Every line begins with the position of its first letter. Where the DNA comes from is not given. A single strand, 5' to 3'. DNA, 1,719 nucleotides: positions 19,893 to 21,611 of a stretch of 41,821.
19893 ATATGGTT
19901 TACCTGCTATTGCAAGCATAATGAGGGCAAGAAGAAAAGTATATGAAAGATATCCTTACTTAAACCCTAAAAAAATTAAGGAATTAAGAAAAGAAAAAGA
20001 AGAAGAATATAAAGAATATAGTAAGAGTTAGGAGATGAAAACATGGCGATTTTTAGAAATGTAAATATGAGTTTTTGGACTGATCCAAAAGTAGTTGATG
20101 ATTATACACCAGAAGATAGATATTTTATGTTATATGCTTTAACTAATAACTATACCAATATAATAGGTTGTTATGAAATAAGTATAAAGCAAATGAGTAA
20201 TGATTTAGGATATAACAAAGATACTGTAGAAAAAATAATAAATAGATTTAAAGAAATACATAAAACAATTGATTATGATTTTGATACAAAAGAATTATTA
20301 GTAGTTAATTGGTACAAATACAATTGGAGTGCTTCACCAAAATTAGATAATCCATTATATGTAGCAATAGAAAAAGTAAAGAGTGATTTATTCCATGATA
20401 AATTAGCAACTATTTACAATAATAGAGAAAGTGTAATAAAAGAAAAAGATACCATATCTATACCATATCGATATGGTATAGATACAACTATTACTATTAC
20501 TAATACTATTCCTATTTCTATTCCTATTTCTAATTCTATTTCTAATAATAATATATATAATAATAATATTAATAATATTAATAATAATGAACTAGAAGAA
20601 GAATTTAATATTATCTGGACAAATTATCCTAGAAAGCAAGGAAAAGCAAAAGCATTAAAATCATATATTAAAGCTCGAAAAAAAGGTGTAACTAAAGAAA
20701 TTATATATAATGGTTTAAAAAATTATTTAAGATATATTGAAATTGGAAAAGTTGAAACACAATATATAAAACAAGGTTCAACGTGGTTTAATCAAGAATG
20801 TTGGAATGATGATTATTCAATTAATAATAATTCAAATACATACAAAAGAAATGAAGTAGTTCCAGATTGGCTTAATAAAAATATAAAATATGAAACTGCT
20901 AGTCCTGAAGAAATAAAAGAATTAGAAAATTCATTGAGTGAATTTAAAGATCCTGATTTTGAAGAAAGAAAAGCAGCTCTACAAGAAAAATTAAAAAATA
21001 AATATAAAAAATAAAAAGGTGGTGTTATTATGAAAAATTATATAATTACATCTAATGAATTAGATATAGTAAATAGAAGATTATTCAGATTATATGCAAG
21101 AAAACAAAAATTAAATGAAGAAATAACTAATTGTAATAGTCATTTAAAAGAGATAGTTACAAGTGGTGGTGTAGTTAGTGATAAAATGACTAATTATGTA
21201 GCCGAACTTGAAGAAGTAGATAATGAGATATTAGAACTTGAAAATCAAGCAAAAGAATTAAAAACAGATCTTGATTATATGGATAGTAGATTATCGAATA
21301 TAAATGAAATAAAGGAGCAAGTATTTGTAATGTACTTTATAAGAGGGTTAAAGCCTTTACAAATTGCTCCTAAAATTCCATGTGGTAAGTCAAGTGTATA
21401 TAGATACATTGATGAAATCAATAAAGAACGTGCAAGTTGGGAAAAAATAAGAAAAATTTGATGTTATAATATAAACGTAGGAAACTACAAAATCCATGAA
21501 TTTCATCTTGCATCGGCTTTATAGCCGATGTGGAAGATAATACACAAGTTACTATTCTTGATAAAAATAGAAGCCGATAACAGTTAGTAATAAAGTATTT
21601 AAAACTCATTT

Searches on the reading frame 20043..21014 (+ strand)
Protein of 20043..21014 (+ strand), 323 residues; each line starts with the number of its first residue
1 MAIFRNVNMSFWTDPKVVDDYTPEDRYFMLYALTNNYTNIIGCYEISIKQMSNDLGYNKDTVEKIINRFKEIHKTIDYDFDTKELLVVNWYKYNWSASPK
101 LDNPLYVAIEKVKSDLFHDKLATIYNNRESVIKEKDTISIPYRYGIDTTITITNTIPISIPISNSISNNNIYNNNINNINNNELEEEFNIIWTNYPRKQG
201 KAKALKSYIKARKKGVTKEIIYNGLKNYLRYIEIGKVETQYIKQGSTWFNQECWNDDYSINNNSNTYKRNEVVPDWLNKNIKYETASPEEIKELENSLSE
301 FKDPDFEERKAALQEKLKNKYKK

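Call 8: search_protein_families(library=phrogs, proteins=[window:20043-21014:+], max_evalue=0.01)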
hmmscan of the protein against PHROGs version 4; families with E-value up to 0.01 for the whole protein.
window:20043-21014:+ (323 aa): 12 families
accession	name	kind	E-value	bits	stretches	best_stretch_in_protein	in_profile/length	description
phrog_1701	-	DNA, RNA and nucleotide metabolism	3.6e-38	133.1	2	1-101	1-100/323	DnaD-like helicase loader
phrog_6251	-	DNA, RNA and nucleotide metabolism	1.3e-37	130.9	1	1-282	1-258/284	replisome organizer DnaA-like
phrog_270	-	DNA, RNA and nucleotide metabolism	1.1e-30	108.3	1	8-301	30-312/383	replication initiation protein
phrog_9474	-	DNA, RNA and nucleotide metabolism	1e-13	52.5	1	171-271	163-262/288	replication initiation protein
phrog_9327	-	DNA, RNA and nucleotide metabolism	9.4e-13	49.4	1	180-264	166-248/276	primosomal protein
phrog_26426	-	DNA, RNA and nucleotide metabolism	4.5e-10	40.4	1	180-273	138-234/272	replication protein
phrog_25711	-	unknown function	1e-09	39.8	1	2-126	4-127/164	-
phrog_16304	-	unknown function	1.4e-09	39.3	1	178-257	137-224/244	-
phrog_18526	-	unknown function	1e-05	26.6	1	179-252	44-121/157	-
phrog_38715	-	unknown function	1.5e-05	25.8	1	184-262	166-247/269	-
phrog_3729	-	DNA, RNA and nucleotide metabolism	3.8e-05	24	1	177-252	241-320/356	replication initiation protein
phrog_19017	-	unknown function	0.00066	20.8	0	251-298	66-109/132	-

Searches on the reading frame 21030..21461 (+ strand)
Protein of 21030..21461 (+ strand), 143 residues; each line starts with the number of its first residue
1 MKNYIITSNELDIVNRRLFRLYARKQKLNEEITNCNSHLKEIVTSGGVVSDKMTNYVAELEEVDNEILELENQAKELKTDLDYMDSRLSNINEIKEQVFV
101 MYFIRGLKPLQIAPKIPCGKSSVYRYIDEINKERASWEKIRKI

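Call 8: search_protein_families(library=phrogs, proteins=[window:21030-21461:+], max_evalue=0.01)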
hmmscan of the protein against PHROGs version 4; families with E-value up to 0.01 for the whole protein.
window:21030-21461:+ (143 aa): 7 families
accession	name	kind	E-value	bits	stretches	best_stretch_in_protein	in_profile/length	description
phrog_36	-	transcription regulation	2.9e-08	34.6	1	2-135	44-184/220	transcriptional regulator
phrog_10157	-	unknown function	7e-05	24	1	10-130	18-138/153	-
phrog_4780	-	unknown function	0.0012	19.5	1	43-102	146-202/275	-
phrog_9120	-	unknown function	0.0025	18.8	1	24-103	47-120/127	-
phrog_77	-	DNA, RNA and nucleotide metabolism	0.0067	15.9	1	25-92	646-705/967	SbcC-like subunit of palindrome specific endonuclease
phrog_5553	-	unknown function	0.0068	17.6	0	26-87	10-71/114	-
phrog_1740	-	transcription regulation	0.0075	15.8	1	12-130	113-208/567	RNA polymerase sigma factor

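Call 78: search_protein_families(library=ncbifam, proteins=[window:21030-21461:+], max_evalue=0.01)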
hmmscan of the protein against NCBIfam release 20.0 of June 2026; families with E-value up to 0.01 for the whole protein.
window:21030-21461:+ (143 aa): 12 families
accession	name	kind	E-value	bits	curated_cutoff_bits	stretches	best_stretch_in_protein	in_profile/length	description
NF045487.1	ASRP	equivalog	0.00011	20.9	300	1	9-97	369-454/593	archaea-specific SMC-related protein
NF003034.1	PRK03918.1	equivalog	0.00023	19.3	700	1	22-98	164-240/878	DNA double-strand break repair ATPase Rad50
TIGR02937.1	sigma70-ECF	superfamily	0.00026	20.7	42.9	1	16-128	62-155/165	sigma-70 family RNA polymerase sigma factor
TIGR02169.1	SMC_prok_A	equivalog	0.0004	18.2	729.4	1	14-90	715-793/1165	chromosome segregation protein SMC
TIGR04523.1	Mplasa_alph_rch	subfamily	0.00045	18.3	270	1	21-97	230-306/745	helix-rich protein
TIGR02168.1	SMC_prok_B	equivalog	0.00048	18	567.35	1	12-96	333-417/1181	chromosome segregation protein SMC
NF041034.1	Rad50_Sulf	equivalog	0.00063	17.7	1000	1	13-98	542-627/872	DNA double-strand break repair ATPase Rad50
NF053563.1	Rkd4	equivalog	0.00088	17.5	860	1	24-98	563-637/747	arcadin-4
TIGR04527.1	mycoplas_twoTM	subfamily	0.0021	17.8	125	1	26-97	57-132/248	MG_279/MG_280 family protein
NF047515.1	SpiroCoCo_C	equivalog_domain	0.0073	15.5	125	0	26-98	169-237/313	SpiroCoCo family coiled-coil protein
NF047363.1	Zn_ribbon_CdsZ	equivalog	0.0087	15.5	275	0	4-96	7-89/251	zinc ribbon domain regulatory protein CdsZ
TIGR00414.1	serS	equivalog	0.0094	15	301.65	1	12-98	33-114/418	serine--tRNA ligase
